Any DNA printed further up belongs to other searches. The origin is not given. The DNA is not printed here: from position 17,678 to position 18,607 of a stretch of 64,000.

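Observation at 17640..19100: AT-richer two-gene cassette: DUF5343-like protein plus Swt1-like HEPN protein (candidate undescribed RNase toxin / defence module)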

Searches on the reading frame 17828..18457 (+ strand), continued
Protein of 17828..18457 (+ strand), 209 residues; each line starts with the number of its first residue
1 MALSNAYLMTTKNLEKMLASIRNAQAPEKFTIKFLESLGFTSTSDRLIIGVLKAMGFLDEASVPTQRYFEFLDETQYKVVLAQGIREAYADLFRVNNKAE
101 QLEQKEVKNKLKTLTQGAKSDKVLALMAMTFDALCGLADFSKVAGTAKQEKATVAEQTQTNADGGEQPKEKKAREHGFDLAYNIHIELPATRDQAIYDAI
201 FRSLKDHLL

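Call 93: find_encoding_contigs(protein=P0389, flank=4000, max_places=3)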
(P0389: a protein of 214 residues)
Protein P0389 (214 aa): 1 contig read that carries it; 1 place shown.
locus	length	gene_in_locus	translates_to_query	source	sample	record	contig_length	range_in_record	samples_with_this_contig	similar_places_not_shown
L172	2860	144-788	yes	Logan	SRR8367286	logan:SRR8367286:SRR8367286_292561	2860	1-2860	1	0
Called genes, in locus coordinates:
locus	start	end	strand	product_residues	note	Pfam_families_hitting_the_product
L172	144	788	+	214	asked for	PF17278:DUF5343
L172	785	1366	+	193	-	PF18731:HEPN_Swt1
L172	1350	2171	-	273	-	PF00589:Phage_integrase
